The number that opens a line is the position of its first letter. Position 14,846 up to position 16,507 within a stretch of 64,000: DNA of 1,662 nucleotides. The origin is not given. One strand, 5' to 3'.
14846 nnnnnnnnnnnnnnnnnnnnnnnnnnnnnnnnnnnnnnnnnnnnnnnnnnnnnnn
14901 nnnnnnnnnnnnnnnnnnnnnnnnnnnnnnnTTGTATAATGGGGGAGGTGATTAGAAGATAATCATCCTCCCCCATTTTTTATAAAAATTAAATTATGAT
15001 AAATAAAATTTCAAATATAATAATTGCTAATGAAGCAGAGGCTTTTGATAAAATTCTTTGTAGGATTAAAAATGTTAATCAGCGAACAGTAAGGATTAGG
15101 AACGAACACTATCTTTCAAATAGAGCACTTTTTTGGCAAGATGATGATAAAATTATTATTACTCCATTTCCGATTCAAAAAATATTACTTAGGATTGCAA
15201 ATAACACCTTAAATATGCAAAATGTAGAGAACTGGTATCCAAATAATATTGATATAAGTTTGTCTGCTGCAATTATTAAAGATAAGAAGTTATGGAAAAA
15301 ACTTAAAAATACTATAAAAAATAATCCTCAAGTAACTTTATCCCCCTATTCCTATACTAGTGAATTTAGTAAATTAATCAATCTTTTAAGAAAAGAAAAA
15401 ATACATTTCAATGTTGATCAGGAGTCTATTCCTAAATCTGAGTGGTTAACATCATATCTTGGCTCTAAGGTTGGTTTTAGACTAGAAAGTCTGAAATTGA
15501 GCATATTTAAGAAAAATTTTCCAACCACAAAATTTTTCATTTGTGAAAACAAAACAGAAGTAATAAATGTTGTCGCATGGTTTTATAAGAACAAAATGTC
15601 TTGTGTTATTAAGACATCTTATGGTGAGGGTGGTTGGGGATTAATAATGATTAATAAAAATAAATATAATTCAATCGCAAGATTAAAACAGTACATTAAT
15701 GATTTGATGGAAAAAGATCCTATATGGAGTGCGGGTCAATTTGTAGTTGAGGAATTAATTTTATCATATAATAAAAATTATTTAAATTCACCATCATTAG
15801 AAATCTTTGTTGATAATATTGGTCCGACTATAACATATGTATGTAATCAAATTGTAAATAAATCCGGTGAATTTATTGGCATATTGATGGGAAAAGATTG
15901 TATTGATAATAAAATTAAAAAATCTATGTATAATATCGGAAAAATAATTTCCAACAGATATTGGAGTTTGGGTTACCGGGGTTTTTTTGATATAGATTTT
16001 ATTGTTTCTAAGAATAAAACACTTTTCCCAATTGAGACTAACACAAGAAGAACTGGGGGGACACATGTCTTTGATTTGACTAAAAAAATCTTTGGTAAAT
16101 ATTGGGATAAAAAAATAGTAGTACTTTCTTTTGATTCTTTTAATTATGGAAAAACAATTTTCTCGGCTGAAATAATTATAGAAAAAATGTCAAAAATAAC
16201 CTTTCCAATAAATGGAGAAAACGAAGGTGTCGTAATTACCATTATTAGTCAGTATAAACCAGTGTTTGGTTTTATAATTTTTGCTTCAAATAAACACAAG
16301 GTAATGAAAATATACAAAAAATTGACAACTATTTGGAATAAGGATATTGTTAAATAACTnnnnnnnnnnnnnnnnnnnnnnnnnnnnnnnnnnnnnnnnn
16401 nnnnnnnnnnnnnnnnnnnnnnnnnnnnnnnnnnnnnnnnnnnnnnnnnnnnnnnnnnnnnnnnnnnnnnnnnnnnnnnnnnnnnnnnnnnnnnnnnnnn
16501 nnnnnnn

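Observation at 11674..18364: Compact biosynthetic cassette (SbnA/SbnB-like diaminopropionate module, two ATP-grasp ligases, C39-like peptidase, class-III aminotransferase) precisely bracketed by a 64-bp direct repeat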

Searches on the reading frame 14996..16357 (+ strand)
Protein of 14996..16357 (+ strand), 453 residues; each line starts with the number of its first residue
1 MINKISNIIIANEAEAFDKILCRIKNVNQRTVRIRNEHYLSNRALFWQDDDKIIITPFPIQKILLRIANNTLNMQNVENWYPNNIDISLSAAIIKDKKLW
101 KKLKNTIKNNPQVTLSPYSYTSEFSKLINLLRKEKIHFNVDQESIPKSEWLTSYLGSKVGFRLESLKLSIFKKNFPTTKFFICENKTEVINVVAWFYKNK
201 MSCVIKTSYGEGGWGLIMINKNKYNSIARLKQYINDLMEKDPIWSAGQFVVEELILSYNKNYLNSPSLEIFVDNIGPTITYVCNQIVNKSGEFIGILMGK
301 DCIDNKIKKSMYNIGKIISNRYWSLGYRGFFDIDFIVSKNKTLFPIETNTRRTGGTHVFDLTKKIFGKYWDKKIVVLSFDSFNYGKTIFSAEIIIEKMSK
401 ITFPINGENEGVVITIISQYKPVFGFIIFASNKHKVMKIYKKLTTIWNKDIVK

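Call 4: search_protein_families(library=pfam, proteins=[window:14996-16357:+], max_evalue=0.01)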
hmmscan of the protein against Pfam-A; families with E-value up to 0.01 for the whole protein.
window:14996-16357:+ (453 aa): 2 families
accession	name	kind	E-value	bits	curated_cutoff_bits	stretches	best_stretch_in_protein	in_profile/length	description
PF13535.11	ATP-grasp_4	-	0.00057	20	27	1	201-357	3-157/160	ATP-grasp domain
PF18604.6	PreAtp-grasp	-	0.0054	17.7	27.5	1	45-128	6-89/94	Pre ATP-grasp domain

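Call 7: search_protein_families(library=ncbifam, proteins=[window:14996-16357:+], max_evalue=0.001)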
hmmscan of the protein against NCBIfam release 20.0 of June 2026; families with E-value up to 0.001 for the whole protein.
window:14996-16357:+ (453 aa): 3 families
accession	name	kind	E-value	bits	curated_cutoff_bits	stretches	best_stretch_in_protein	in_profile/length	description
NF042917.1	PAGG_GluLig_BesA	equivalog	1.2e-06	27.5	750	1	259-370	259-367/432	L-propargylglycine--L-glutamate ligase BesA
NF047900.1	AspMetLigLdmS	equivalog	1.7e-05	23.7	475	1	198-369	157-315/383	L-aspartate--L-methionine ligase LdmS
NF005315.0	PRK06849.1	equivalog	8.5e-05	21.7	406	1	324-372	248-294/389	hypothetical protein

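Call 13: find_encoding_contigs(protein=window:14996-16357:+, flank=10000, max_places=10)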
Protein window:14996-16357:+ (453 aa): no gene with exactly this product is on record in the collection.
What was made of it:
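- Tried and rejected: The exact AG2 protein is not on record in the collection (call 13).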

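Call 15: find_homologous_proteins(query=window:14996-16357:+)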
Query window:14996-16357:+ (453 aa): 182 proteins with E <= 0.001 among 6516 candidates; the best 120 are listed.
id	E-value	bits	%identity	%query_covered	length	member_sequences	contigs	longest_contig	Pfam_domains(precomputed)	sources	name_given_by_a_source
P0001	4.5e-166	571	57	100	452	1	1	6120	-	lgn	-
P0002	2.0e-157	543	53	100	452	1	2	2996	PF02655.20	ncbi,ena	-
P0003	1.3e-156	540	54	100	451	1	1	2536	-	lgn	-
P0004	1.2e-151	524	53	99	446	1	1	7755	PF02655.20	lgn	-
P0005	1.3e-151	524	52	100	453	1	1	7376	-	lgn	-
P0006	9.1e-151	521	53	99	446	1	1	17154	-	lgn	-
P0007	2.1e-149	516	55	100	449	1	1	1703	-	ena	-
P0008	6.3e-149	515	55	100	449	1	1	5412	PF13535.12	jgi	jgi:hypothetical protein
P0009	4.0e-148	512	53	100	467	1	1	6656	-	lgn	-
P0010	1.4e-147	510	53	99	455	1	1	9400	-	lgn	-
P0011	6.2e-147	508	52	99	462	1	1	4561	-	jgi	jgi:hypothetical protein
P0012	1.1e-144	501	52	99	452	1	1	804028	-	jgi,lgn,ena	-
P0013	1.1e-143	497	51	99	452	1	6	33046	-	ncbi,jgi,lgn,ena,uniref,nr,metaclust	ncbi:MAG: hypothetical protein US31_C0016G0015 [Berkelbacteria bacterium GW2011_GWA1_36_9]|uniref:AT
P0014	1.1e-143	497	51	100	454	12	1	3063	-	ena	-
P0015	2.3e-142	493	52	99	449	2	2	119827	-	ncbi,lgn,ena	ncbi:MAG: hypothetical protein AAB446_00385 [Patescibacteria group bacterium]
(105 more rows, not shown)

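Call 17: find_related_loci(query=A1, collection=genome_contigs, flank=10000)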
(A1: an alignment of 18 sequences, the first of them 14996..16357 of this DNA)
Query A1 (453 aa) in genome_contigs; peptide patterns used: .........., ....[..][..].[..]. (x = any residue, [..] = any of these).
178 stretches matched a pattern; 143 encode a relative of the query (tblastn E <= 1e-3); the best 80 are kept; 80 distinct loci.
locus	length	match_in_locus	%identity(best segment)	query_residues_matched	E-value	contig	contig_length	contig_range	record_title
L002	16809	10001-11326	52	1-448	5e-143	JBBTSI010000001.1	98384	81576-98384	MAG: Patescibacteria group bacterium isolate H43-bin056_1 H43_bin056_1_000000000001, whole genome shotgun sequence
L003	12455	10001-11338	49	1-453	2e-142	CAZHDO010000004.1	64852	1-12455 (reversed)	MAG TPA_asm: uncultured Candidatus Saccharibacteria bacterium isolate SRP284006_co1_584 genome assembly, contig: NODE_55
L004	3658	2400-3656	44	8-427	3e-118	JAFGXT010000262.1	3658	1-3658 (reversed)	MAG: Victivallales bacterium isolate ZodW_Metabat.56 k87_14570047, whole genome shotgun sequence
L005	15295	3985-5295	41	5-443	1e-115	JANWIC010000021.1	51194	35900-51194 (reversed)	MAG: Patescibacteria group bacterium isolate CRAIB_MAG31 c_000000069102, whole genome shotgun sequence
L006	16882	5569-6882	42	8-447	3e-115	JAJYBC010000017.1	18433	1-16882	MAG: bacterium isolate BP8.bin59 NODE_4137_length_18433_cov_1.449853, whole genome shotgun sequence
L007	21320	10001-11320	43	8-448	1e-114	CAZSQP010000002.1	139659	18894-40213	MAG TPA_asm: uncultured Candidatus Saccharibacteria bacterium isolate SRP332253_co2_159 genome assembly, contig: NODE_65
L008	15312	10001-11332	42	3-447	1e-113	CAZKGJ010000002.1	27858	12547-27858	MAG TPA_asm: uncultured Candidatus Saccharibacteria bacterium isolate SRP093762_co1_98 genome assembly, contig: NODE_102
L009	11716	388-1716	39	7-449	4e-112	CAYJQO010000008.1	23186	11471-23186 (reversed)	MAG TPA_asm: uncultured Candidatus Saccharibacteria bacterium isolate ERP125453_co1_264 genome assembly, contig: NODE_20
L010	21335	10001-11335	39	5-449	2e-111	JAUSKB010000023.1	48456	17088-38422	MAG: bacterium isolate E14_metabat.bin.348 E14_k141_1259318, whole genome shotgun sequence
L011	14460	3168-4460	38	17-448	1e-108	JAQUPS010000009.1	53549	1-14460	MAG: Patescibacteria group bacterium isolate STD1_31 NODE_1175_length_53549_cov_6.838531_Sandtown_D1, whole genome shotg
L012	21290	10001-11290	41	8-443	5e-108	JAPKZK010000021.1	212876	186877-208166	MAG: Candidatus Aminicenantes bacterium isolate LacPavin_0920_SED2_MAG_46_26 LacPavin_0920_SED2_scaffold_739975, whole g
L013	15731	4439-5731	39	17-448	2e-111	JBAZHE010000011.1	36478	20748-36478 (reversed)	MAG: Patescibacteria group bacterium isolate SO_2017_LW3_62 NODE_2722_length_36478_cov_1.453963_LW162_2017, whole genome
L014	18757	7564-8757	43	48-447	1e-106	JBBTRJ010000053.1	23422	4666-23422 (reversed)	MAG: Patescibacteria group bacterium isolate H52-bin123_1 H52_bin123_1_000000000053, whole genome shotgun sequence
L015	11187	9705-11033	37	7-449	3e-106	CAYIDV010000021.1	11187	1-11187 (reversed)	MAG TPA_asm: uncultured Candidatus Saccharibacteria bacterium isolate ERP119705_co1_218 genome assembly, contig: NODE_79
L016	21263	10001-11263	43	5-432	5e-104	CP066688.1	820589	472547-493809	MAG: Candidatus Daviesbacteria bacterium isolate NC_groundwater_497_Ag_S-0.1um_39_22 chromosome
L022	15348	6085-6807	56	212-453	4e-81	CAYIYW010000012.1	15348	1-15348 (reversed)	MAG TPA_asm: uncultured Candidatus Saccharibacteria bacterium isolate ERP119705_co9_37 genome assembly, contig: NODE_451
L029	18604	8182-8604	57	313-453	1e-49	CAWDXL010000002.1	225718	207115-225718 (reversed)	MAG: Candidatus Parcubacteria bacterium isolate MFD01223.bin.2.9 genome assembly, contig: contig_109637, whole genome sh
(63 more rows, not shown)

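Call 23: search_solved_structures(query=A1, max_evalue=0.01)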
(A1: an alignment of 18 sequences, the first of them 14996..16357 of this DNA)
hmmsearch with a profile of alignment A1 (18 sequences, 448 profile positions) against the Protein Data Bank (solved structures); distinct sequences matched with E-value up to 0.01: 3.
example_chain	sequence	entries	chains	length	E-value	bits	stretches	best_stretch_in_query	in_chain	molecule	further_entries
8ynd_A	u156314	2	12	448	2.7e-11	46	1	40-373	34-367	ATP-grasp peptide ligase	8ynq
8yi6_A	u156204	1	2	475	7.6e-10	41.2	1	138-366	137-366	L-propargylglycine--L-glutamate ligase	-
3wvq_A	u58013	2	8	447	1e-07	34.2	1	308-367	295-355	PGM1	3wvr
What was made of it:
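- Closest known: PGM1. Same: Profile hits are E = 1e-7 to 3e-11 (call 23).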

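Call 49: predict_structure(alignment_id=A1)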
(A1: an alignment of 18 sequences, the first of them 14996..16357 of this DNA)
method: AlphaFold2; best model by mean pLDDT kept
length: 453 residues; sequences in the alignment: 18
mean_pLDDT: 91.2   pTM: 0.90
mean pLDDT of the five models: 91.2, 91.3, 90.8, 90.5, 89.8
residues with pLDDT >= 90: 342; 70-90: 93; 50-70: 13; < 50: 5
segments of 3 or more residues with pLDDT < 50: 450-453
pLDDT, mean of each block of 10 residues (from residue 1): 83 91 87 90 92 95 90 93 92 97 96 93 95 95 85 92 94 89 96 97 91 81 93 93 86 82 81 95 88 89 90 97 96 91 92 93 94 96 92 94 94 94 96 95 84 36
secondary structure, 60 per line:
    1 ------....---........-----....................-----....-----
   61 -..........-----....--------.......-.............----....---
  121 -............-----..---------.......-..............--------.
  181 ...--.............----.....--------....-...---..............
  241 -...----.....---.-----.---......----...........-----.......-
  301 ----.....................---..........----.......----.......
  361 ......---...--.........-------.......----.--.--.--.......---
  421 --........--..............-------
elements in order: E7-10 H14-21 H27-46 E52-55 H62-71 E77-80 H89-95 H97-109 E114-117 H122-133 H150-156 H158-171 E180-183 H186-198 E203-207 E216-219 H227-240 E249-253 E267-272 E277-287 E293-299 H305-325 E329-338 E343-349 H354-366 E375-383 H391-397 E411-417 E423-430 H433-446

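Call 54: fold_search(model_id=the predicted structure, library=pdb)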
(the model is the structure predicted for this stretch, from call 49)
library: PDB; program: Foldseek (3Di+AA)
matches with E <= 10: 1115; with E <= 0.001: 624
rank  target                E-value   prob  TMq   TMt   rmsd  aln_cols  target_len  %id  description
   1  8ynd_D                2.7e-23  1.00  0.73  0.79   4.6       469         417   15  ATP-grasp peptide ligase from Streptomyces (released 2025-02-19)
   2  8ynd_B                4.1e-23  1.00  0.74  0.80   4.4       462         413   16  ATP-grasp peptide ligase from Streptomyces (released 2025-02-19)
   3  8ynd_C                2.0e-22  1.00  0.73  0.81   3.9       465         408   15  ATP-grasp peptide ligase from Streptomyces (released 2025-02-19)
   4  8ynd_H                2.8e-22  1.00  0.75  0.81   4.4       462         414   15  ATP-grasp peptide ligase from Streptomyces (released 2025-02-19)
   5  8ynd_A                3.8e-22  1.00  0.73  0.80   3.4       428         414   15  ATP-grasp peptide ligase from Streptomyces (released 2025-02-19)
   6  8ynd_E                5.5e-22  1.00  0.72  0.78   3.6       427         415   16  ATP-grasp peptide ligase from Streptomyces (released 2025-02-19)
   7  8ynd_G                2.1e-21  1.00  0.73  0.79   3.5       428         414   15  ATP-grasp peptide ligase from Streptomyces (released 2025-02-19)
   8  3wvq_C                2.1e-21  1.00  0.74  0.79   4.6       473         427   13  Structure of ATP grasp protein (released 2014-11-19)
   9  3wvq_A                2.8e-21  1.00  0.76  0.79   4.3       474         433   12  Structure of ATP grasp protein (released 2014-11-19)
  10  8ynd_F                4.8e-21  1.00  0.74  0.81   4.0       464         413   15  ATP-grasp peptide ligase from Streptomyces (released 2025-02-19)
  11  3wvq_B                6.8e-21  1.00  0.73  0.78   4.8       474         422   13  Structure of ATP grasp protein (released 2014-11-19)
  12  3wvr_B                9.8e-21  1.00  0.73  0.76   3.7       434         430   13  Structure of ATP grasp protein with AMP (released 2014-11-19)
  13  3wvr_A                3.1e-20  1.00  0.72  0.76   3.6       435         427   14  Structure of ATP grasp protein with AMP (released 2014-11-19)
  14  8ynq_B                3.7e-20  1.00  0.70  0.78   4.2       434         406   16  ATP-grasp peptide ligase from Streptomyces (released 2025-02-19)
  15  8ynq_A                1.2e-19  1.00  0.74  0.81   3.4       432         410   15  ATP-grasp peptide ligase from Streptomyces (released 2025-02-19)
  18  8yi6_A                1.2e-18  1.00  0.71  0.70   5.1       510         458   13  BesA wild-type from Streptomyces cattleyicolor (released 2025-03-05)
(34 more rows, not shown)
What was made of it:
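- On PGM1/BesA-type peptide ligases: Foldseek E = 1e-18 to 3e-23, TM 0.70-0.81 (call 54)
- Closest known: PGM1. Same: Full-length fold match of AG2, including the pre-ATP-grasp domain (TM 0.70-0.81; call 54).
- AG2 fold: pLDDT 91; TM 0.70-0.81 to 8ynd, PGM1 and BesA (calls 49, 54).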

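Call 77: search_protein_families(library=padloc, proteins=[window:14996-16357:+], max_evalue=0.001)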
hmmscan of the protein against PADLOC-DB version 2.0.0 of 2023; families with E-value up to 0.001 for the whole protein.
window:14996-16357:+ (453 aa): 0 families

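Call 79: find_encoding_contigs(protein=P0001, flank=10000, max_places=4)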
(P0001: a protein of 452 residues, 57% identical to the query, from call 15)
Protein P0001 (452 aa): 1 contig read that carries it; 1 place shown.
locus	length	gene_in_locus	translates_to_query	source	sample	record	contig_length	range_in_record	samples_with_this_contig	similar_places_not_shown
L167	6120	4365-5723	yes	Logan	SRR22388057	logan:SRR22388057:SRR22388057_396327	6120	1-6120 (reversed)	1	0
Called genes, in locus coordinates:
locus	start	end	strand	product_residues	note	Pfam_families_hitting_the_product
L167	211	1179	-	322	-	PF02423:OCD_Mu_crystall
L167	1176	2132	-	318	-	PF00291:PALP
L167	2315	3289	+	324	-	PF04055:Radical_SAM (weak)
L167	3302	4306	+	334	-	PF07478:Dala_Dala_lig_C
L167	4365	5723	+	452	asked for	-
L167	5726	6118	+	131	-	?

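Call 83: search_protein_families(library=pfam, proteins=[L013:8408-9730:-, L013:8029-8361:+, L013:10112-10810:-, L013:10884-11435:-, L013:11458-12525:-, L029:6647-7609:+, L029:4349-5992:+, L029:2627-4333:+, L022:4433-5272:+, L022:3375-4430:+], max_evalue=0.001)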
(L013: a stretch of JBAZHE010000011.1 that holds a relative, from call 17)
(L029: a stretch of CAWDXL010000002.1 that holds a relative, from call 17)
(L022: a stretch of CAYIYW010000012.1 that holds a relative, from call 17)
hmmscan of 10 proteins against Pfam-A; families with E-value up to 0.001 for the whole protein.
L013:8408-9730:- (440 aa): 1 family
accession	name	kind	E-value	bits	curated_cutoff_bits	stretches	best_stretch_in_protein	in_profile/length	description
PF13683.12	rve_3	-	0.00013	22.1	26.5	1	244-299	3-55/67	Integrase core domain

L013:8029-8361:+ (110 aa): 0 families

L013:10112-10810:- (232 aa): 0 families

L013:10884-11435:- (183 aa): 0 families

L013:11458-12525:- (355 aa): 2 families
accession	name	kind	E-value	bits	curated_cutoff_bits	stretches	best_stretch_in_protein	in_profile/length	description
PF10432.14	bact-PGI_C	-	9.9e-30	103.9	24.5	1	205-354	2-151/151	Bacterial phospho-glucose isomerase C-terminal SIS domain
PF01380.27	SIS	-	6.3e-08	32.9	25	1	45-137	3-98/131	SIS domain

L029:6647-7609:+ (320 aa): 1 family
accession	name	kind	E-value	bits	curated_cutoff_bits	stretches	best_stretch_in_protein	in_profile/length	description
PF00188.32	CAP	-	1.3e-20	74.8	21.1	1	79-196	1-116/117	Cysteine-rich secretory protein family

L029:4349-5992:+ (547 aa): 0 families

L029:2627-4333:+ (568 aa): 10 families
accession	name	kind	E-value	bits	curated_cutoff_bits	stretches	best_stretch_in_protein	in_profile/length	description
PF12831.13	FAD_oxidored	-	6.5e-75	253.4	27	1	52-557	1-414/416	FAD dependent oxidoreductase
PF13450.12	NAD_binding_8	-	9.6e-07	29.4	21.9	1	55-96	1-42/68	NAD(P)-binding Rossmann-like domain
PF00890.30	FAD_binding_2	-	6.5e-06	26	20.4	1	52-92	1-41/414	FAD binding domain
PF00070.33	Pyr_redox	-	8.5e-06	26.6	22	0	53-93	2-42/82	Pyridine nucleotide-disulphide oxidoreductase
PF07992.20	Pyr_redox_2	-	3e-05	24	26.1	1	52-91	2-42/291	Pyridine nucleotide-disulphide oxidoreductase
PF01946.23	Thi4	-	3.2e-05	23.7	26.2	1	48-94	15-68/235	Thi4 family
PF03486.20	HI0933_like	-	0.0001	22.3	50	1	52-89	2-39/244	HI0933-like protein Rossmann domain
PF01266.30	DAO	-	0.00017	21.7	27.9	1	52-90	1-39/353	FAD dependent oxidoreductase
PF01494.25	FAD_binding_3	-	0.00024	20.9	22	1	50-84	1-35/349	FAD binding domain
PF01134.28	GIDA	-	0.00032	20.3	22.1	1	52-181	1-134/391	Glucose inhibited division protein A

L022:4433-5272:+ (279 aa): 1 family
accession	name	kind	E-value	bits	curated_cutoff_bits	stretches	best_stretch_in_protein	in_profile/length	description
PF00480.26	ROK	-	6e-28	98.6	22.9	1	3-273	2-290/294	ROK family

L022:3375-4430:+ (351 aa): 1 family
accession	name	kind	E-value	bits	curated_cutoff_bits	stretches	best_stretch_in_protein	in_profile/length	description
PF10432.14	bact-PGI_C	-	1.5e-41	142.3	24.5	1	198-348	2-149/151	Bacterial phospho-glucose isomerase C-terminal SIS domain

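Call 85: search_protein_families(library=ncbifam, proteins=[L013:8408-9730:-], max_evalue=0.01)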
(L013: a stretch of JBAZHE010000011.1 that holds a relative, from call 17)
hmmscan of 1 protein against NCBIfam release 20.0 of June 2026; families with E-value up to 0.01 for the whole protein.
L013:8408-9730:- (440 aa): 4 families
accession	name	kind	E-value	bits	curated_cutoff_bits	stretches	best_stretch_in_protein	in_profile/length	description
NF033594.2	transpos_ISNCY_2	equivalog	2.1e-105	352.9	250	1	23-387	1-366/368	ISNCY family transposase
NF033577.2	transpos_IS481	equivalog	3.8e-19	69.3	224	1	21-298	2-267/284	IS481 family transposase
NF033546.1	transpos_IS21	equivalog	4.8e-06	26.3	160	1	188-300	156-269/294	IS21 family transposase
NF033545.0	transpos_IS630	equivalog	0.00071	19.1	100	1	37-168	17-153/299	IS630 family transposase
